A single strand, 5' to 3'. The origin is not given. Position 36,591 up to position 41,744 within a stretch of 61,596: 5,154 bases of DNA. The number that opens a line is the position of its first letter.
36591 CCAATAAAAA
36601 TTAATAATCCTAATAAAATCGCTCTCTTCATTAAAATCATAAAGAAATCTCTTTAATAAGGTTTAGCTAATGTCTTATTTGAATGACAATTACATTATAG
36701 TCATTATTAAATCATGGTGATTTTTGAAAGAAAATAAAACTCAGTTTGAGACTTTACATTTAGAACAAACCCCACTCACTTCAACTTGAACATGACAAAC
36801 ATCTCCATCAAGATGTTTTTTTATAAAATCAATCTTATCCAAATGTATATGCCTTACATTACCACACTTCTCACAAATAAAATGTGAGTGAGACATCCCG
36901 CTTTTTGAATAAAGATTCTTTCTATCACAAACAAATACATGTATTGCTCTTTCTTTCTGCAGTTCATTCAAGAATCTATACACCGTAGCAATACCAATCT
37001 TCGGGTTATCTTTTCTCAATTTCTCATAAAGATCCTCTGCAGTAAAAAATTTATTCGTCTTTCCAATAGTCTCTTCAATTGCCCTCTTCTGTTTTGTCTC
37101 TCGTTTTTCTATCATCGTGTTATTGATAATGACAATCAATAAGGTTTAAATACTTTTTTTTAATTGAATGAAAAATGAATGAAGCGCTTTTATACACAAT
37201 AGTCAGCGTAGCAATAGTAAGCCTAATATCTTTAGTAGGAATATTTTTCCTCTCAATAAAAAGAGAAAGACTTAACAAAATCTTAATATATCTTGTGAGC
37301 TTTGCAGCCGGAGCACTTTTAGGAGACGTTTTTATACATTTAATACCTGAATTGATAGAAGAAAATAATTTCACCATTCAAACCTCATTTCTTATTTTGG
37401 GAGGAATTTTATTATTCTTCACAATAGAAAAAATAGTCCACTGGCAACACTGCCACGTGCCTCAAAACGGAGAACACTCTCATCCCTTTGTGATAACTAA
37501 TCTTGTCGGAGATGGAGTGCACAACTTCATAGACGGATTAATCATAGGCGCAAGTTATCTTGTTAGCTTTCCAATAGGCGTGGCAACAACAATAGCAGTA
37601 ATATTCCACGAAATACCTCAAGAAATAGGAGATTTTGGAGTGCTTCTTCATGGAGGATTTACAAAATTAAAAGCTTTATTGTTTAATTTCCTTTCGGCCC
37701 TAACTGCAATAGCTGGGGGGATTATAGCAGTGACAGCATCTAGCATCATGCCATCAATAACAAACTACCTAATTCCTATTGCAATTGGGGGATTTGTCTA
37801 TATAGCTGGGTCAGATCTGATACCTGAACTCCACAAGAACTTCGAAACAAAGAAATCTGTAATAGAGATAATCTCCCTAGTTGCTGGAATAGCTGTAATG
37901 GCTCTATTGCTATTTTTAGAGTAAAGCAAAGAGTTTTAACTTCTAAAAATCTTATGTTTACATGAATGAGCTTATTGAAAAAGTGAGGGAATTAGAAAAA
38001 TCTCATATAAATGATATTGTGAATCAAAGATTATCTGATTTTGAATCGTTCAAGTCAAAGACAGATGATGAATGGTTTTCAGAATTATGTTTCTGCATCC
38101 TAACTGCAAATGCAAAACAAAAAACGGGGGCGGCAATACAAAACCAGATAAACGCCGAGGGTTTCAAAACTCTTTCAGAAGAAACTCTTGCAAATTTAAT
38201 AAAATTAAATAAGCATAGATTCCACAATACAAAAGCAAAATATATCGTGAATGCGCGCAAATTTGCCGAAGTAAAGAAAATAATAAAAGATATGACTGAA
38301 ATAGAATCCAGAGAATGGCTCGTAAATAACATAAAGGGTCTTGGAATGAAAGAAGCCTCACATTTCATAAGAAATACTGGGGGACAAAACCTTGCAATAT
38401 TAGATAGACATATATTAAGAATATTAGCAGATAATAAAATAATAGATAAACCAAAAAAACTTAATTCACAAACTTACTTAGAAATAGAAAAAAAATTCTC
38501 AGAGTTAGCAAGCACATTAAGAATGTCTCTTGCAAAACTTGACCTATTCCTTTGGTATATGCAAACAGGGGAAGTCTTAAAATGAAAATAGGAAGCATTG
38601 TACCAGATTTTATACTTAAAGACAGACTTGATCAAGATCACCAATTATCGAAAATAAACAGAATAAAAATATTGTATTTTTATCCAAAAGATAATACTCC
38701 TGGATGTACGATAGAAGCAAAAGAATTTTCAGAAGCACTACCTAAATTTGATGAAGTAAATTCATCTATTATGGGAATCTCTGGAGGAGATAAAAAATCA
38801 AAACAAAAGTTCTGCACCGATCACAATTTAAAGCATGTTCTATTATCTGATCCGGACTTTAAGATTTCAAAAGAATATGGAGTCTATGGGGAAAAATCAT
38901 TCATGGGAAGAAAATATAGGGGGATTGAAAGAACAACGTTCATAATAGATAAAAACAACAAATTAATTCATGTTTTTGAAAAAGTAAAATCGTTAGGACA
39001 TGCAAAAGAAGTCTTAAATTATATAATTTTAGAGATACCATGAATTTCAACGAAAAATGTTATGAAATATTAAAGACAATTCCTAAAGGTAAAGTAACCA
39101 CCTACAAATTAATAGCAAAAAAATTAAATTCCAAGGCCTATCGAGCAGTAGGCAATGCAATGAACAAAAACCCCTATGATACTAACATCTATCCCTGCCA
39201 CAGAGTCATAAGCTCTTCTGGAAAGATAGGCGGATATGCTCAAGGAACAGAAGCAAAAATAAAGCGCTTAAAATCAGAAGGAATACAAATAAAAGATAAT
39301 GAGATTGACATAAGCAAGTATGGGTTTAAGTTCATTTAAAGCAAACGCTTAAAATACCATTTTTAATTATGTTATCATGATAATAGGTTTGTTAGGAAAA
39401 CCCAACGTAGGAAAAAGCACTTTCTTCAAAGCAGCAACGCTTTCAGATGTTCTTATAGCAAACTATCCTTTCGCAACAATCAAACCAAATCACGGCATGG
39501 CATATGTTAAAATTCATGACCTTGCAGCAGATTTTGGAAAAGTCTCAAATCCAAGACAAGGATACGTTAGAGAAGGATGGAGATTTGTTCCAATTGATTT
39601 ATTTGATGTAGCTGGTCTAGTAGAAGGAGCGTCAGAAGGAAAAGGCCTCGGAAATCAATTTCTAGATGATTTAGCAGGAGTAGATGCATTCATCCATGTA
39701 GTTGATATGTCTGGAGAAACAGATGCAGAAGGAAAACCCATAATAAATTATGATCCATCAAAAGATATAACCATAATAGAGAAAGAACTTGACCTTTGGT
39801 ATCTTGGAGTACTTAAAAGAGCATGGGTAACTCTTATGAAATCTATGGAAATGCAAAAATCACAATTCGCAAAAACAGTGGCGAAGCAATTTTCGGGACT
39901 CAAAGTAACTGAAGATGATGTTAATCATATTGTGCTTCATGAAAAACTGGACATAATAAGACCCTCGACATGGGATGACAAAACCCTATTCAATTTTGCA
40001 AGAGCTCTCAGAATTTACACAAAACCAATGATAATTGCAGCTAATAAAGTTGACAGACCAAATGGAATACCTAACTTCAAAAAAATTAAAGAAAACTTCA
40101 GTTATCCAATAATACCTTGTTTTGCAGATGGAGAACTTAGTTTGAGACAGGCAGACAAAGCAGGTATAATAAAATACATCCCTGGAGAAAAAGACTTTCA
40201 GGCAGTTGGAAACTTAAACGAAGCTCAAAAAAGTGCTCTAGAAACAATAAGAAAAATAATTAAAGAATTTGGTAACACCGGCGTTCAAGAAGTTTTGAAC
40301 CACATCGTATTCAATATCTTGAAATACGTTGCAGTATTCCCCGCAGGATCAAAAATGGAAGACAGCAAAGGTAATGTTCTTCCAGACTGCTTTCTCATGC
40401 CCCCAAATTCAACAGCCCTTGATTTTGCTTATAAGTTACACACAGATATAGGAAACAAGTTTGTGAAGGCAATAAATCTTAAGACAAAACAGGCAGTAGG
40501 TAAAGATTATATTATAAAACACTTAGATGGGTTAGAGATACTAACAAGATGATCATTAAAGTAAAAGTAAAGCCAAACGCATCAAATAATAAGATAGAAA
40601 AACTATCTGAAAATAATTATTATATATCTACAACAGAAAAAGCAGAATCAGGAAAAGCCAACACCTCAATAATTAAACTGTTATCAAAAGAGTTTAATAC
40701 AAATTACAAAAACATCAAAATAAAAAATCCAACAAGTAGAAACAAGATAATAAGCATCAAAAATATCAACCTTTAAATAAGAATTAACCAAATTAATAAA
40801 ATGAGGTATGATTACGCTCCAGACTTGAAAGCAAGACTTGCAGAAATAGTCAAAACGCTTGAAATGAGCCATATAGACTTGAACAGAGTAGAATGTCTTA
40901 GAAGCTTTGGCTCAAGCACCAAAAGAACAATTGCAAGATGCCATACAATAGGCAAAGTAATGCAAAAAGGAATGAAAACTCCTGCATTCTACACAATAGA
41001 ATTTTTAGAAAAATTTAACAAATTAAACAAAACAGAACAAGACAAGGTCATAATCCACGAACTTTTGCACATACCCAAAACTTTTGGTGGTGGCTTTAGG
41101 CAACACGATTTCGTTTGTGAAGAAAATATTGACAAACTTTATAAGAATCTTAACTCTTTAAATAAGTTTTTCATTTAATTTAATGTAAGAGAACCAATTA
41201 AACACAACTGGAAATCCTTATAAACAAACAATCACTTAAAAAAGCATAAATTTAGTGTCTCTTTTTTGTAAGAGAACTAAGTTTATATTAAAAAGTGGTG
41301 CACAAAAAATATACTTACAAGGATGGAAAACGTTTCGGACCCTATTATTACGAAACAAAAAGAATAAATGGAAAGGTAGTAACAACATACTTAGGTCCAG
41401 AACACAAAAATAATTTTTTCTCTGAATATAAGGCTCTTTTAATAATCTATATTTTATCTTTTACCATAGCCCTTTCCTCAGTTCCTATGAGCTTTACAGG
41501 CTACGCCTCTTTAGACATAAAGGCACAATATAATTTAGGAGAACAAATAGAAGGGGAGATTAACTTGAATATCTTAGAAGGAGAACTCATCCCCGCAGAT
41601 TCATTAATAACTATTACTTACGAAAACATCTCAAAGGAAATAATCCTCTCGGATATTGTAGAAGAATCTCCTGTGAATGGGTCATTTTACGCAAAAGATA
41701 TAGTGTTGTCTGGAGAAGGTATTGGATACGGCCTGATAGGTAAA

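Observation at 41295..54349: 13-kb co-directional cluster: giant LamG adhesin plus eight small membrane-anchored beta-sandwich proteins and a coiled-coil protein, with no recognisable assembly machinery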

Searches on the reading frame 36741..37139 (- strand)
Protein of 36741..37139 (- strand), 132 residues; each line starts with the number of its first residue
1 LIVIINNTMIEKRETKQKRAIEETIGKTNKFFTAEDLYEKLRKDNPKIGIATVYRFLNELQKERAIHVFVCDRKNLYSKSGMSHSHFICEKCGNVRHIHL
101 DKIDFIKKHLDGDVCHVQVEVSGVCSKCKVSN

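Call 31: search_protein_families(library=pfam, max_evalue=0.001, proteins=[window:36741-37139:-])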
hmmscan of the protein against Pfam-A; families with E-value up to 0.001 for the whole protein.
window:36741-37139:- (132 aa): 1 family
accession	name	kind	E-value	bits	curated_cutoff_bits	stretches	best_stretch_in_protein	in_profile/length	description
PF01475.25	FUR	-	4.1e-22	79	23.1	1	13-109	5-104/121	Ferric uptake regulator family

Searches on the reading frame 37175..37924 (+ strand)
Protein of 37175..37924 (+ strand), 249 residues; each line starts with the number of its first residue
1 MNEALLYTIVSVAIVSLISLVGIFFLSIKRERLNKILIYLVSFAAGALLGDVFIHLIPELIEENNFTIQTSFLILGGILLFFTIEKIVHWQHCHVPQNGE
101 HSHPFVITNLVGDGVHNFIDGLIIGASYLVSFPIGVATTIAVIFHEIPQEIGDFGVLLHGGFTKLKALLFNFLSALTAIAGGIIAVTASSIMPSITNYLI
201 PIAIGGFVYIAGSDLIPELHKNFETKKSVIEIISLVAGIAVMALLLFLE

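Call 7: search_protein_families(library=pfam, max_evalue=0.001, proteins=[window:37175-37924:+])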
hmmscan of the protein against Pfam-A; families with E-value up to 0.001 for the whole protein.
window:37175-37924:+ (249 aa): 1 family
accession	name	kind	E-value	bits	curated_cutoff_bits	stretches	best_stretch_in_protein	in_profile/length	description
PF02535.28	Zip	-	2e-48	165.8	35.1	2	103-245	175-322/323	ZIP Zinc transporter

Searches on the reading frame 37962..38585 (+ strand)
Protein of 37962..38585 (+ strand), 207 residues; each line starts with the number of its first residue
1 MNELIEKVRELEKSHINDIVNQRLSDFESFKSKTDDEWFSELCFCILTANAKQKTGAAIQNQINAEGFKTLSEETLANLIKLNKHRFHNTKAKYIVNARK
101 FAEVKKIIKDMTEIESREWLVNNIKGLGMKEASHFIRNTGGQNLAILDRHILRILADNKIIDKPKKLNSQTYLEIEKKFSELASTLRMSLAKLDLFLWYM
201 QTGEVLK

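Call 7: search_protein_families(library=pfam, max_evalue=0.001, proteins=[window:37962-38585:+])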
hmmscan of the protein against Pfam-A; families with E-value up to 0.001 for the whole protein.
window:37962-38585:+ (207 aa): 2 families
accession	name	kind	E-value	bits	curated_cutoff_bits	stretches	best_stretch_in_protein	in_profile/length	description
PF22175.2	Ogg-HhH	-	6.2e-61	205.4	27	1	20-187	1-172/173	8-oxoguanine DNA glycosylase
PF00730.31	HhH-GPD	-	4.5e-05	24.2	26.2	1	60-173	18-96/108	HhH-GPD superfamily base excision DNA repair protein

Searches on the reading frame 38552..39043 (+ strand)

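Call 7: search_protein_families(library=pfam, max_evalue=0.001, proteins=[window:38552-39043:+])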
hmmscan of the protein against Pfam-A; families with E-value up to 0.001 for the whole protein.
window:38552-39043:+ (163 aa): 2 families
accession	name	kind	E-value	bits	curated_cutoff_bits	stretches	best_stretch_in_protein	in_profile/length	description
PF00578.27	AhpC-TSA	-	2.3e-29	102.3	26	1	13-140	1-123/124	AhpC/TSA family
PF08534.16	Redoxin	-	2.3e-14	53.9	26.6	1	14-147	3-137/148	Redoxin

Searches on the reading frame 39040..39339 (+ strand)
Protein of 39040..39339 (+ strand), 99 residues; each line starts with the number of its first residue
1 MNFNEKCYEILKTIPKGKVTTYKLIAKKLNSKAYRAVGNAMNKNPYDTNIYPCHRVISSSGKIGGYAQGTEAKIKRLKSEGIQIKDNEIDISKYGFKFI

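Call 7: search_protein_families(library=pfam, max_evalue=0.001, proteins=[window:39040-39339:+])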
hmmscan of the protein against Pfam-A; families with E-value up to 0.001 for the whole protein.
window:39040-39339:+ (99 aa): 1 family
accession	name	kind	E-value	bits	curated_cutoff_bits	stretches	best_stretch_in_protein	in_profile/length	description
PF01035.26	DNA_binding_1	-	8.9e-28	96.4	27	1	2-82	1-81/81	6-O-methylguanine DNA methyltransferase, DNA binding domain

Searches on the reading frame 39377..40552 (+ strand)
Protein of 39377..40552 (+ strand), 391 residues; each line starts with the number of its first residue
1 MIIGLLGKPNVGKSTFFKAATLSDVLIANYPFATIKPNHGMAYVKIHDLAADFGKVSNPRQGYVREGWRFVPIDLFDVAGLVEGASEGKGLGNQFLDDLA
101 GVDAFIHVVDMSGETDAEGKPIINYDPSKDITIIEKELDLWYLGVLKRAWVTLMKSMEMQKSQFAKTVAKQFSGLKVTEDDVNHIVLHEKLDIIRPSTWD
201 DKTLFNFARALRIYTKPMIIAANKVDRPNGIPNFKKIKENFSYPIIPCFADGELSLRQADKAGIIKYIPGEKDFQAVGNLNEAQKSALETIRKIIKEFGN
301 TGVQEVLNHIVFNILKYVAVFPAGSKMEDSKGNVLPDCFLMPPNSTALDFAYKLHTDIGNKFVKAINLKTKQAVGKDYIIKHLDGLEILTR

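Call 7: search_protein_families(library=pfam, max_evalue=0.001, proteins=[window:39377-40552:+])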
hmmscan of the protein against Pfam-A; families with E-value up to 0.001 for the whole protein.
window:39377-40552:+ (391 aa): 4 families
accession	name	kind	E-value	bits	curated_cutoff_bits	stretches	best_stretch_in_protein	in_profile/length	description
PF08438.16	YGR210-like_G4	-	8.8e-31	107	24.7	1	221-322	1-105/108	Obg-like GTPase YGR210-like, G4 motif-containing domain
PF01926.29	MMR_HSR1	-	2.4e-17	63.5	21.9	1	3-126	2-100/113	50S ribosome-binding GTPase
PF02824.27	TGS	-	8.1e-09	35.8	22.2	1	328-390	12-60/60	TGS domain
PF02421.24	FeoB_N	-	7.9e-07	29.2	27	1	3-44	3-44/156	Ferrous iron transport protein B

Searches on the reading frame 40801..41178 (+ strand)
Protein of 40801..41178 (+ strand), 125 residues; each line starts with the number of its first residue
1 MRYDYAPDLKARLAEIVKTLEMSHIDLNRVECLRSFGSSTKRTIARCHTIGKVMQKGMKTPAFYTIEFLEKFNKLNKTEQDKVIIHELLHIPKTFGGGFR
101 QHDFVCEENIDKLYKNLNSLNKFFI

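Call 7: search_protein_families(library=pfam, max_evalue=0.001, proteins=[window:40801-41178:+])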
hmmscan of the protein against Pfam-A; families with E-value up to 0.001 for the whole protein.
window:40801-41178:+ (125 aa): 1 family
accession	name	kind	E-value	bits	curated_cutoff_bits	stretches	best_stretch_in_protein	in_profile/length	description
PF18894.6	PhageMetallopep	-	3.3e-18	66.5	23.7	1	2-104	2-112/134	Putative phage metallopeptidase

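Call 62: search_protein_families(library=pfam, max_evalue=1, proteins=[window:40801-41178:+])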
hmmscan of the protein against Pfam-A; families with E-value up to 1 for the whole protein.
window:40801-41178:+ (125 aa): 2 families
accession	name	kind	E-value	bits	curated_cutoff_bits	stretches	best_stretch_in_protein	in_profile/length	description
PF18894.6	PhageMetallopep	-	3.3e-18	66.5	23.7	1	2-104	2-112/134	Putative phage metallopeptidase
PF05569.17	Peptidase_M56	-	0.19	11.3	31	1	73-91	186-204/296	BlaR1 peptidase M56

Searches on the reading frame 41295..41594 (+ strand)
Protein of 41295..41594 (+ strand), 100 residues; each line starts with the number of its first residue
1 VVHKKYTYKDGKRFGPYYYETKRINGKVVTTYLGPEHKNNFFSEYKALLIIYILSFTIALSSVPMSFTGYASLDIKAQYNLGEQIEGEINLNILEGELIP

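Call 62: search_protein_families(library=pfam, max_evalue=1, proteins=[window:41295-41594:+])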
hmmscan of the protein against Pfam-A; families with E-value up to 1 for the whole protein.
seq(100 aa): 1 family
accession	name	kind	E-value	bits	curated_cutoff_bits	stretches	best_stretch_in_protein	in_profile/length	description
PF20586.3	DUF6788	-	0.043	14.4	27.2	1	11-41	45-75/103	Family of unknown function (DUF6788)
